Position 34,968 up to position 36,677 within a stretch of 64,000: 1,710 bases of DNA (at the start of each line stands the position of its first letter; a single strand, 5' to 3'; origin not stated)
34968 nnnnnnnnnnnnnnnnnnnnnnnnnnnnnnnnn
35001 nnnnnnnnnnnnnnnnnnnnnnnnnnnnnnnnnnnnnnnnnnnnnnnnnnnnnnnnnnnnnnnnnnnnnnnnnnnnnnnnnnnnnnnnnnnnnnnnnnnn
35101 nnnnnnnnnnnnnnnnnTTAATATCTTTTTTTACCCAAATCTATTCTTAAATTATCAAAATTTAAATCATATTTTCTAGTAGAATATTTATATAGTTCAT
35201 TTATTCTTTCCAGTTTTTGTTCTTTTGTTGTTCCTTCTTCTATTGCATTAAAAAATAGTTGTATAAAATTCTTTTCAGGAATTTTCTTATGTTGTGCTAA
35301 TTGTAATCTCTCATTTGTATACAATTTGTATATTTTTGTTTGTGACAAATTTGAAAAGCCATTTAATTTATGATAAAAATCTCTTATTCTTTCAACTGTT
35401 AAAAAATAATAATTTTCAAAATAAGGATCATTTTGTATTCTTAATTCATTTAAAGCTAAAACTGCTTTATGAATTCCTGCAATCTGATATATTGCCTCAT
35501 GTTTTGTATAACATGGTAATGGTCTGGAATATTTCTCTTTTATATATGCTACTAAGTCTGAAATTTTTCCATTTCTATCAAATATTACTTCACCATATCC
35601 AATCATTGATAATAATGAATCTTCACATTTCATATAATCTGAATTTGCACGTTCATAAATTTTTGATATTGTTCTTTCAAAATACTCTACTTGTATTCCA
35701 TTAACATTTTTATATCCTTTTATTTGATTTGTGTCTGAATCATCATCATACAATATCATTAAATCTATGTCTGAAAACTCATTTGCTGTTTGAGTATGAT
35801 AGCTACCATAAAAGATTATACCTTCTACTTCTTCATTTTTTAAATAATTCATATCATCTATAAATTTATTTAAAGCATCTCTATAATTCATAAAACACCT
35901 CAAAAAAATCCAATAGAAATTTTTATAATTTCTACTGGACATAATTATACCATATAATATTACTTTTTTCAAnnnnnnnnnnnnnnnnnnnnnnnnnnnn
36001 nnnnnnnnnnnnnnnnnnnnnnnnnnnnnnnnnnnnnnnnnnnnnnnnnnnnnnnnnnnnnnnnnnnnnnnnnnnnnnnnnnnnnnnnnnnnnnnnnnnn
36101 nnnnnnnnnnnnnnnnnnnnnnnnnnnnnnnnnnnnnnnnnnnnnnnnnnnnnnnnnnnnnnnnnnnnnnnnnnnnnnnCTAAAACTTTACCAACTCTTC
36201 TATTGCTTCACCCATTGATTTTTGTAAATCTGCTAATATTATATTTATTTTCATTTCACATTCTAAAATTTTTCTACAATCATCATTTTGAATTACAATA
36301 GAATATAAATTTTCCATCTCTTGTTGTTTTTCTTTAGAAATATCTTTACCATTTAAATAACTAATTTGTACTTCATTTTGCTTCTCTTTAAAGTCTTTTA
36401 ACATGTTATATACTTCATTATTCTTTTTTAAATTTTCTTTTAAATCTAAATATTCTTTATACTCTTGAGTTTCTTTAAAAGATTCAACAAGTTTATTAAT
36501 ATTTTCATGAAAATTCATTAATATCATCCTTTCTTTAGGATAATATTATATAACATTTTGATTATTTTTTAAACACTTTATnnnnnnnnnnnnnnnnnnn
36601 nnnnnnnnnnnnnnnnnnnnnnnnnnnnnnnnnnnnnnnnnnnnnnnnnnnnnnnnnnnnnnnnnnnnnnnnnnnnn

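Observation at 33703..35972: Operon of nucleotidyltransferase + MoaA-like radical SAM + NUDIX hydrolase with no molybdopterin genes nearby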

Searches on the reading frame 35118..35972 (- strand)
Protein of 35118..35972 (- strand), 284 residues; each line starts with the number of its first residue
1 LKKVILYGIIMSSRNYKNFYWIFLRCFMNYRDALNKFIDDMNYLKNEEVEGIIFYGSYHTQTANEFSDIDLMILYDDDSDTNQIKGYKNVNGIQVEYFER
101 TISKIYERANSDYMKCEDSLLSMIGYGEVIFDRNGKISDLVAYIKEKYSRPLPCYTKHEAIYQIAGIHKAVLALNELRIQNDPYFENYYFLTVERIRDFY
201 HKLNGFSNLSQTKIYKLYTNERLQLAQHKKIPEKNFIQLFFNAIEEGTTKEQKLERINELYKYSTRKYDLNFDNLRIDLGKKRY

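Call 3: search_protein_families(library=pfam, proteins=[window:35118-35972:-], max_evalue=0.01)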
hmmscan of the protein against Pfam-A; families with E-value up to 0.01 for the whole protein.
window:35118-35972:- (284 aa): 3 families
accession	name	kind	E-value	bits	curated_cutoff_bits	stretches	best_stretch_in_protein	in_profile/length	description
PF18765.7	Polbeta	-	9.1e-09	35.8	26.9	1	43-93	6-58/93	Polymerase beta, Nucleotidyltransferase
PF01909.29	NTP_transf_2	-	4.8e-07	30.5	21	1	44-87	11-47/93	Nucleotidyltransferase domain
PF20879.2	SidM_N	-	0.0028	17.4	27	1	50-139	61-145/285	SidM, N-terminal domain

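Call 4: search_protein_families(library=ncbifam, proteins=[window:35118-35972:-], max_evalue=0.01)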
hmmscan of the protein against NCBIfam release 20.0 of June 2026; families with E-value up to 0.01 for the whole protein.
window:35118-35972:- (284 aa): 2 families
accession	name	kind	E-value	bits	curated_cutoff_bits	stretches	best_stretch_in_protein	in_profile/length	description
NF047752.1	MntA_antitoxin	equivalog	1.1e-05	25.2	60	1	46-81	4-39/106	type VII toxin-antitoxin system MntA family adenylyltransferase antitoxin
NF010706.0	PRK14108.1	equivalog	0.0076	13.9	724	1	66-103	718-753/986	bifunctional [glutamine synthetase] adenylyltransferase/[glutamine synthetase]-adenylyl-L-tyrosine phosphorylase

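Call 5: search_protein_families(library=padloc, proteins=[window:35118-35972:-], max_evalue=0.01)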
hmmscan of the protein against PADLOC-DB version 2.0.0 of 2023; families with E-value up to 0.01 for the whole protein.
window:35118-35972:- (284 aa): 7 families
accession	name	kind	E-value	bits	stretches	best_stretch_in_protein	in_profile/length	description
PDLC04903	PDC-S09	-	1.1e-06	26.9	1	31-91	8-69/108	-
PDLC04906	PDC-S09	-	9.7e-06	23.9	1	34-115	8-88/98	-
PDLC04907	PDC-S09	-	0.0012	17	1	31-79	11-57/114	-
PDLC04905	PDC-S09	-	0.0021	16.4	1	45-105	17-77/101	-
PDLC04368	PDC-M05A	-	0.0029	15.5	1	47-76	105-134/201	-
PDLC04904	PDC-S09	-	0.0041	15.3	1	44-82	20-58/104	-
PDLC04372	PDC-M05A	-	0.0064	14.8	0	47-84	74-111/167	-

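Call 19: search_solved_structures(query=window:35118-35972:-, max_evalue=1, show_alignments=2)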
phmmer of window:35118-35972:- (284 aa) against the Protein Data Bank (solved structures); distinct sequences matched with E-value up to 1: 0.

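Call 25: find_homologous_proteins(query=window:35118-35891:-, max_evalue=0.001)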
Query window:35118-35891:- (257 aa): 45 proteins with E <= 0.001 among 450 candidates.
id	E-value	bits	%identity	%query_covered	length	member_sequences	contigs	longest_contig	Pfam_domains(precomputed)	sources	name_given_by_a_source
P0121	1.8e-163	560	98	100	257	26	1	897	PF18765.8,PF01909.30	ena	-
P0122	1.2e-145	502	86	100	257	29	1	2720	PF18765.8,PF01909.30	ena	-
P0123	5.9e-137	473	79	100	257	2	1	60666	PF18765.8,PF01909.30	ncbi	-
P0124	1.2e-136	472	82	100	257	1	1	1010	PF18765.8,PF01909.30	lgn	-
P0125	1.3e-136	472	80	100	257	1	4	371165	PF18765.8,PF01909.30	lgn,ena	-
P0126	2.5e-136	471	81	100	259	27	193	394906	PF18765.8,PF01909.30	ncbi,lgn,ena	-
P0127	1.8e-135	468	80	100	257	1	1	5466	PF18765.8,PF01909.30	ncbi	-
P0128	2.8e-135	468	81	100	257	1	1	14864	PF18765.8,PF01909.30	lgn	-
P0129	4.4e-135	467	80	100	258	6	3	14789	PF18765.8,PF01909.30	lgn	-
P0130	8.8e-135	466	79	100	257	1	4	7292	PF18765.8,PF01909.30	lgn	-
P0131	1.0e-134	466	79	100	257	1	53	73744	PF18765.8,PF01909.30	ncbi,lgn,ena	-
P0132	1.9e-134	465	79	100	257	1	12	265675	PF18765.8,PF01909.30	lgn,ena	-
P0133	3.0e-134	464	79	100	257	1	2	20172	PF18765.8,PF01909.30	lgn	-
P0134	3.1e-134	464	80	100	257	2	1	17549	PF18765.8,PF01909.30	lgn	-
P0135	2.0e-133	462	77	100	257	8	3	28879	PF18765.8,PF01909.30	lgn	-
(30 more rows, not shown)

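Call 35: predict_structure(alignment_id=A2)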
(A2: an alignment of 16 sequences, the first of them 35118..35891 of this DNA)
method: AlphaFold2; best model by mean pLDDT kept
length: 257 residues; sequences in the alignment: 16
mean_pLDDT: 90.7   pTM: 0.80
mean pLDDT of the five models: 90.7, 88.6, 88.1, 87.1, 86.4
residues with pLDDT >= 90: 177; 70-90: 71; 50-70: 5; < 50: 4
segments of 3 or more residues with pLDDT < 50: 254-257
pLDDT, mean of each block of 10 residues (from residue 1): 90 95 95 86 95 84 93 94 90 91 95 95 87 93 97 96 97 92 86 86 91 94 96 97 81 51
secondary structure, 60 per line:
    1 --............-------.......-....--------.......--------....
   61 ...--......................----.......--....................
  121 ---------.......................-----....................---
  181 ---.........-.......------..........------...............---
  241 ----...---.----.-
elements in order: H3-14 E22-28 H30-33 E42-48 E57-63 E66-74 H75-87 H92-98 E101-105 H106-120 H130-152 H158-177 H184-192 H194-200 H207-216 H223-237

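Call 38: fold_search(model_id=the predicted structure, library=pdb)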
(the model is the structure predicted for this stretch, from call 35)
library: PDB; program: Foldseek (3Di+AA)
matches with E <= 10: 670; with E <= 0.001: 27
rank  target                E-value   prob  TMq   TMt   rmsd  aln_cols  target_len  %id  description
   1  3c18_A                5.9e-09  1.00  0.47  0.43   6.8       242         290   12  Crystal structure of nucleotidyltransferase-like protein (ZP_00538802.1) from Exiguobacterium sibiricum 255-15 at 1.90 (released 2008-02-12)
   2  3c18_B                2.5e-08  1.00  0.43  0.40   7.5       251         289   13  Crystal structure of nucleotidyltransferase-like protein (ZP_00538802.1) from Exiguobacterium sibiricum 255-15 at 1.90 (released 2008-02-12)
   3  6un8_A                6.4e-08  1.00  0.55  0.56   5.9       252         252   14  Wild type ANT bound to neomycin (released 2020-05-06)
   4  6nmk_B                8.9e-08  1.00  0.53  0.54   6.5       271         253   13  Binary complex structure of the T130K mutant of ANT-4'' with Neomycin (released 2020-01-15)
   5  6p06_A                1.1e-07  1.00  0.55  0.55   6.1       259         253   14  Ternary structure of the E52D mutant of ANT-4 with Neomycin and AMPCPP (released 2020-01-29)
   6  6nmk_A                1.8e-07  1.00  0.54  0.55   6.0       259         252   14  Binary complex structure of the T130K mutant of ANT-4'' with Neomycin (released 2020-01-15)
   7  4ebj_A                1.8e-07  1.00  0.51  0.51   7.3       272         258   10  Crystal structure of aminoglycoside 4'-O-adenylyltransferase ANT(4')-IIb, apo (released 2012-04-04)
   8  6un8_B                2.3e-07  1.00  0.57  0.57   6.0       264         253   13  Wild type ANT bound to neomycin (released 2020-05-06)
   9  6p01_A                3.6e-07  1.00  0.54  0.55   5.9       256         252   14  Apo structure of the E52D mutant of ANT-4 (released 2020-01-29)
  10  1kny_A                7.3e-07  1.00  0.53  0.54   6.5       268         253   13  KANAMYCIN NUCLEOTIDYLTRANSFERASE (released 1996-08-17)
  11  1kan_A                8.6e-07  1.00  0.53  0.54   6.4       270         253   13  MOLECULAR STRUCTURE OF KANAMYCIN NUCLEOTIDYLTRANSFERASE DETERMINED TO 3.0-ANGSTROMS RESOLUTION (released 1994-08-31)
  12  4ebk_A                1.0e-06  1.00  0.53  0.53   6.8       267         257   10  Crystal structure of aminoglycoside 4'-O-adenylyltransferase ANT(4')-IIb, tobramycin-bound (released 2012-04-04)
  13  4ebk_B                1.4e-06  1.00  0.51  0.51   7.1       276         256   11  Crystal structure of aminoglycoside 4'-O-adenylyltransferase ANT(4')-IIb, tobramycin-bound (released 2012-04-04)
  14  3jyy_A                3.9e-06  1.00  0.41  0.41   7.8       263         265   13  SeMet LinB complexed with PPi (released 2009-11-03)
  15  3jyy_B                7.1e-06  1.00  0.38  0.37   8.4       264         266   14  SeMet LinB complexed with PPi (released 2009-11-03)
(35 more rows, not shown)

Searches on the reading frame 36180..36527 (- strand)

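Call 3: search_protein_families(library=pfam, proteins=[window:36180-36527:-], max_evalue=0.01)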
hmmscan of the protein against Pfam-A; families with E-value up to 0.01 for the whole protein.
window:36180-36527:- (115 aa): 1 family
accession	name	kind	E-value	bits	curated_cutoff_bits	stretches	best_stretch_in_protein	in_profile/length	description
PF06133.16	Com_YlbF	-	3.5e-16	60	23.9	1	8-110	3-105/105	Control of competence regulator ComK, YlbF/YmcA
